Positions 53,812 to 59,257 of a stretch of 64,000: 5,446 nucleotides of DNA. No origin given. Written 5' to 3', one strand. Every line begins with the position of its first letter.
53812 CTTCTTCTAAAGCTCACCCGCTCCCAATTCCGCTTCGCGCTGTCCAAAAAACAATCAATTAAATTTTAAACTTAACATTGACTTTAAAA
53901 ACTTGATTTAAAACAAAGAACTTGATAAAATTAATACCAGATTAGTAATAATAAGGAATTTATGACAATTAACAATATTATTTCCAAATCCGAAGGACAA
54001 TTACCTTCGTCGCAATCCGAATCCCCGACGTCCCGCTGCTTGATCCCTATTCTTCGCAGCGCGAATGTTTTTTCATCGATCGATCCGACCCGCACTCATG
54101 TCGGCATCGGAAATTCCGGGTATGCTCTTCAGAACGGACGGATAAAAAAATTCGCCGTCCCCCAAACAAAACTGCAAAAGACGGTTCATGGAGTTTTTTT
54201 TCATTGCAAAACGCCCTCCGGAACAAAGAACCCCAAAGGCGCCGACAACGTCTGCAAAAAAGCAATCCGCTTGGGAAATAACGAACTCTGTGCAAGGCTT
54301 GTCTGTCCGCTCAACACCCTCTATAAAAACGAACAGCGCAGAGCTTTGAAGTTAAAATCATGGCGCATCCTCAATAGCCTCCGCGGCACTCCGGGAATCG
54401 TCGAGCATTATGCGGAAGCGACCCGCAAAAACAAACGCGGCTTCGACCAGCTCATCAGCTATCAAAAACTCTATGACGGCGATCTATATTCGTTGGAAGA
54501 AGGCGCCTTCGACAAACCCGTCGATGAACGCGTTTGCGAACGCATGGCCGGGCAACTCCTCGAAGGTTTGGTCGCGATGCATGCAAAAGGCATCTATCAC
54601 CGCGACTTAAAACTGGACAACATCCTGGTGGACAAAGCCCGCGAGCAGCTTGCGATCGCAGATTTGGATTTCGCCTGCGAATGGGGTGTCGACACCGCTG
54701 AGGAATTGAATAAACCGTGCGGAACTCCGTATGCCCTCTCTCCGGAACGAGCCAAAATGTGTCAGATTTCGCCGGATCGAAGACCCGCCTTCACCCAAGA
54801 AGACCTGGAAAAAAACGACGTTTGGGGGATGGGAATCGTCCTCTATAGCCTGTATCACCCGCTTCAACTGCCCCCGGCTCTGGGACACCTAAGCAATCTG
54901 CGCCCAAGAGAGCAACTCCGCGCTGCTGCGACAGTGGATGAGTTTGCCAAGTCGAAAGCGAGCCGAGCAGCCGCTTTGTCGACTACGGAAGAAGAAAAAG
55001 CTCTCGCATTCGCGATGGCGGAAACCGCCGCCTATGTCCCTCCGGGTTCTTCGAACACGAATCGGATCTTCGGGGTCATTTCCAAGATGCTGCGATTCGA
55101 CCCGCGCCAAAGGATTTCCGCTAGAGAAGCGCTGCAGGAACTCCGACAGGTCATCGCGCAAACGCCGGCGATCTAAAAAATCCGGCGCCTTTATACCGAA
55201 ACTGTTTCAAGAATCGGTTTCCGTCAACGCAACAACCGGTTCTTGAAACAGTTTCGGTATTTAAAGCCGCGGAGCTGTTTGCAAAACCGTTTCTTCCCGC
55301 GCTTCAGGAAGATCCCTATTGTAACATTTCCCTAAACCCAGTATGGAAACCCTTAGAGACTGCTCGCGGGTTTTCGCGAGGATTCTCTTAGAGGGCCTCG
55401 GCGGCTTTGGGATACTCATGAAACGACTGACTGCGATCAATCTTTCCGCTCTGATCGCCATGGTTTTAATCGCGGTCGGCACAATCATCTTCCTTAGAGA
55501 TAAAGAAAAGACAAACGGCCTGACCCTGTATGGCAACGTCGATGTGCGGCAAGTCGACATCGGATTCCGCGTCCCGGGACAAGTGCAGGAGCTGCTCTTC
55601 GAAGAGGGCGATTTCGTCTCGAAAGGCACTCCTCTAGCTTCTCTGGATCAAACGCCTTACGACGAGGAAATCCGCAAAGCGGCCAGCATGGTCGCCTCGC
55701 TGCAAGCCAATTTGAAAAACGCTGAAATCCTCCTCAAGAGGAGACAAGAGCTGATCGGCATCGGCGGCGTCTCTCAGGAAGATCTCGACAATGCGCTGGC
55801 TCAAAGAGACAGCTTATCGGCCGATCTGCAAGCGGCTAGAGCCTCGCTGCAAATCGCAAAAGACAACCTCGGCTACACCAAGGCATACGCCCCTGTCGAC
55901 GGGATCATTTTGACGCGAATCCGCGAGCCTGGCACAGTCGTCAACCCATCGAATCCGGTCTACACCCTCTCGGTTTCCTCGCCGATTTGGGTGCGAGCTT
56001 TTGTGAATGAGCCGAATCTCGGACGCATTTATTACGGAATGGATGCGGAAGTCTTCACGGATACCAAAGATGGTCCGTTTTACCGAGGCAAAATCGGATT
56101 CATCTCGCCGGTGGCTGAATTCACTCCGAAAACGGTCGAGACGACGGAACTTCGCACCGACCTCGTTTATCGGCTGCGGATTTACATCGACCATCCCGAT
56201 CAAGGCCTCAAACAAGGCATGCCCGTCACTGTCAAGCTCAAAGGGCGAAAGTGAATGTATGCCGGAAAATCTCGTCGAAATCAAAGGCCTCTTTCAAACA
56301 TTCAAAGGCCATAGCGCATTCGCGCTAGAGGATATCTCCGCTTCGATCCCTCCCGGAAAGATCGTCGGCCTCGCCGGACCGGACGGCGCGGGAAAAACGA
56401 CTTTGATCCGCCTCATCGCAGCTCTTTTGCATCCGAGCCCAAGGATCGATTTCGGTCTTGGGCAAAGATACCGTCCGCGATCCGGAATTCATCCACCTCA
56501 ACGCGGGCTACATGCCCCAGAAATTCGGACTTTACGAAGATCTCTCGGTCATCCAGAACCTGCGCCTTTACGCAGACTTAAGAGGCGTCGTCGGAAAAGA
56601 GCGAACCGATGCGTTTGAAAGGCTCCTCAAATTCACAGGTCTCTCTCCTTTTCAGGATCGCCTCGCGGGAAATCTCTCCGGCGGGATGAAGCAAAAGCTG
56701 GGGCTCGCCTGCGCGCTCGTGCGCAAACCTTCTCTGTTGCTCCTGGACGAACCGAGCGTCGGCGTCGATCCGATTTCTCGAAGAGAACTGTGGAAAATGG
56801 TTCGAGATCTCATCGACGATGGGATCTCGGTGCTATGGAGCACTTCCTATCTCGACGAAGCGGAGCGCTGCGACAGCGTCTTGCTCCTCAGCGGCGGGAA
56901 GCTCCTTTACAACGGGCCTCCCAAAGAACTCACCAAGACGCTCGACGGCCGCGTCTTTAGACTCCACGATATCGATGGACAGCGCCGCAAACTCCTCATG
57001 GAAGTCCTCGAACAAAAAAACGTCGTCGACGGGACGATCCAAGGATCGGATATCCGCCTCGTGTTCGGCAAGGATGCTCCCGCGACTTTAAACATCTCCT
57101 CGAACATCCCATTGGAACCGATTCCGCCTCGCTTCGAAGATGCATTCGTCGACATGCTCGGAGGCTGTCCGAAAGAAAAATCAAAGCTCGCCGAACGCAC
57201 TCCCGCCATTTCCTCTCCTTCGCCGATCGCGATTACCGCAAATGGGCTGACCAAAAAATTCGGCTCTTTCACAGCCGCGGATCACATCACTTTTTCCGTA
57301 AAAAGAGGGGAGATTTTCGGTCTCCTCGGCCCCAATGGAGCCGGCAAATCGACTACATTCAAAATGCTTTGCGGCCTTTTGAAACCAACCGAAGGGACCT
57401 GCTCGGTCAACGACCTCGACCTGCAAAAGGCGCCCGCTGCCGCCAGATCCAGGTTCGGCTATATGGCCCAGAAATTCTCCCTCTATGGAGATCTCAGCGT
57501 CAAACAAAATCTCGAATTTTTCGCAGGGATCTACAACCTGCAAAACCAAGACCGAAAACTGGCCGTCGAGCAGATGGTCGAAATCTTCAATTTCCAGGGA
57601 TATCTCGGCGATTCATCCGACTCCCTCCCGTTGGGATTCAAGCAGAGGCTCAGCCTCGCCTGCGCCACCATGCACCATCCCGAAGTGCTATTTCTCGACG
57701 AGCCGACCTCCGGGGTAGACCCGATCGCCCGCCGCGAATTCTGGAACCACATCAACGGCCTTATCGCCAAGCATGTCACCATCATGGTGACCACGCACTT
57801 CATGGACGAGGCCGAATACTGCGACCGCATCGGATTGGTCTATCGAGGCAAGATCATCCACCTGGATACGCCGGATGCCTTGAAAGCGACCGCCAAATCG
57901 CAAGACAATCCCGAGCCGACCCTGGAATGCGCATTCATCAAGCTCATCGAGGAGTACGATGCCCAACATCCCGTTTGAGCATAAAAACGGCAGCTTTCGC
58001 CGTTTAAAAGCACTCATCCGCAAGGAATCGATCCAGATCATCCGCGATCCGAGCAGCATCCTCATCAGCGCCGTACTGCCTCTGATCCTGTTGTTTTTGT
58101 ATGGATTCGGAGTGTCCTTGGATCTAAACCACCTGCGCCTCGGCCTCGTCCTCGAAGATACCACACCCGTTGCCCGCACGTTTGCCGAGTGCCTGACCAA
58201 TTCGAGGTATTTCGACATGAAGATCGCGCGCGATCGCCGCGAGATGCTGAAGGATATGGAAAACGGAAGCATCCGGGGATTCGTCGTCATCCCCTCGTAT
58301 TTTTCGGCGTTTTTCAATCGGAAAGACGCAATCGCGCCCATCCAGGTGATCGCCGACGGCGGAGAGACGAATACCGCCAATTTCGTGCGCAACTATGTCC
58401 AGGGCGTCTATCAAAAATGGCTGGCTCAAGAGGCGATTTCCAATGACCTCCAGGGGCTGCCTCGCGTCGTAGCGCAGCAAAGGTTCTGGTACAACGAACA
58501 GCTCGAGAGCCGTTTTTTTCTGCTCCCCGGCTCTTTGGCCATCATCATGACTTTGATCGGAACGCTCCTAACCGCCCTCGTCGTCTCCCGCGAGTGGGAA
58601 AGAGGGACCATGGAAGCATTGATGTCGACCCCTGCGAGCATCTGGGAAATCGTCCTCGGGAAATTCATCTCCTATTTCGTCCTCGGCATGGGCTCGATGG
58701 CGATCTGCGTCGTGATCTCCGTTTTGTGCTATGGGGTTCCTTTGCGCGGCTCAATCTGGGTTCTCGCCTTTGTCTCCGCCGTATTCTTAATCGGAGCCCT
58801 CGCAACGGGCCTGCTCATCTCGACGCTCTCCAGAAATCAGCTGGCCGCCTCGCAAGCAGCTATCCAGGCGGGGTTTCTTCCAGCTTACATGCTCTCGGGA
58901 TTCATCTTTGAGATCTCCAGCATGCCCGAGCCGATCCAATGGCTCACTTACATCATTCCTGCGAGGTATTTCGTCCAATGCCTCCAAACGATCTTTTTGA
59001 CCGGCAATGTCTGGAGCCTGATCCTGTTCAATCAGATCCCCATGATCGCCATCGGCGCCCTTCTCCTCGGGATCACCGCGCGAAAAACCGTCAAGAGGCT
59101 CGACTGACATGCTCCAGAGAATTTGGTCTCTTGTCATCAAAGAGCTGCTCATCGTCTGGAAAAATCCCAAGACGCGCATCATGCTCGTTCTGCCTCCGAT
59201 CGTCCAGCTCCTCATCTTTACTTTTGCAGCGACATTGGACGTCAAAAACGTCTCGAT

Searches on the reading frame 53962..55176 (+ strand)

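Call 93: search_protein_families(library=pfam, proteins=[window:53962-55176:+], max_evalue=0.0001)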
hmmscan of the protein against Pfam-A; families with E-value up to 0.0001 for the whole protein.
window:53962-55176:+ (404 aa): 2 families
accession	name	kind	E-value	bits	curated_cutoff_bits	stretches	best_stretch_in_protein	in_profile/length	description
PF00069.31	Pkinase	-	2.7e-24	86.4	31.7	1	131-393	46-260/263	Protein kinase domain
PF07714.23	PK_Tyr_Ser-Thr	-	3.2e-06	27.1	23.1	1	169-325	82-205/258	Protein tyrosine and serine/threonine kinase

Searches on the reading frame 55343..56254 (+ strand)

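Call 103: search_protein_families(library=pfam, proteins=[window:55343-56254:+], max_evalue=0.0001)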
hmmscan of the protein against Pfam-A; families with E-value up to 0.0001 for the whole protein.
window:55343-56254:+ (303 aa): 3 families
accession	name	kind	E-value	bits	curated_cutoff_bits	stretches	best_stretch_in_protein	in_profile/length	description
PF16576.10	HlyD_D23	-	4e-17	62.7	30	1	69-293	18-212/214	Barrel-sandwich domain of CusB or HlyD membrane-fusion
PF13437.12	HlyD_3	-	1.5e-15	58.3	22.2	1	182-287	3-101/106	HlyD family secretion protein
PF02321.23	OEP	-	6.7e-05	23.2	22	0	110-178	116-184/187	Outer membrane efflux protein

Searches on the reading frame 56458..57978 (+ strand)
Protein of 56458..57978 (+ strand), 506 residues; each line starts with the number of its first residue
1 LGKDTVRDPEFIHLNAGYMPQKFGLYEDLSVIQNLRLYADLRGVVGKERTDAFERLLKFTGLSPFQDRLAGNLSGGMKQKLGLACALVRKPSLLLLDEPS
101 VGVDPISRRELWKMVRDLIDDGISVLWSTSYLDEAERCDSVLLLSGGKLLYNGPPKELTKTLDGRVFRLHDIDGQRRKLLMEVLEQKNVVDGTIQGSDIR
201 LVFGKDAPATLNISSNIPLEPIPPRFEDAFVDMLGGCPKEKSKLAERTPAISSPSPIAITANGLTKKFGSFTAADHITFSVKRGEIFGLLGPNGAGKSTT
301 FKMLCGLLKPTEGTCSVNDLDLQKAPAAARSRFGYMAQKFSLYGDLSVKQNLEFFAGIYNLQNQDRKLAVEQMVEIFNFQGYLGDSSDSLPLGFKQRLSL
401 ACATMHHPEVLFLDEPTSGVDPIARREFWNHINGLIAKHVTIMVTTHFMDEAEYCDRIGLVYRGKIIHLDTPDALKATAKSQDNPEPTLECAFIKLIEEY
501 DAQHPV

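Call 93: search_protein_families(library=pfam, proteins=[window:56458-57978:+], max_evalue=0.0001)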
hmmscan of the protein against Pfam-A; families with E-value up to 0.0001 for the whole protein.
window:56458-57978:+ (506 aa): 2 families
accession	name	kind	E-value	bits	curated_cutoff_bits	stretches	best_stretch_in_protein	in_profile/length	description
PF00005.33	ABC_tran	-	8.3e-44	150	25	2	275-418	2-137/137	ABC transporter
PF13304.12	AAA_21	-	3.1e-13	50.9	27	0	69-118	234-286/304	AAA domain, putative AbiEii toxin, Type IV TA system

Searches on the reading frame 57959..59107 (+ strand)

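Call 103: search_protein_families(library=pfam, proteins=[window:57959-59107:+], max_evalue=0.0001)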
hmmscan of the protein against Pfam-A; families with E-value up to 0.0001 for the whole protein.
window:57959-59107:+ (382 aa): 4 families
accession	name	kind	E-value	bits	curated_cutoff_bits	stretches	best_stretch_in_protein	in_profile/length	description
PF12698.13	ABC2_membrane_3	-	4.7e-42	144.8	31.6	1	33-374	3-346/347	ABC-2 family transporter protein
PF01061.29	ABC2_membrane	-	3.2e-27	95.9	26.9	1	183-346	45-210/211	ABC-2 type transporter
PF12679.13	ABC2_membrane_2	-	4.7e-21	75.7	27.2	1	18-357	2-252/283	ABC-2 family transporter protein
PF12730.13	ABC2_membrane_4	-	9.3e-05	22.9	27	1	192-288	55-149/179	ABC-2 family transporter protein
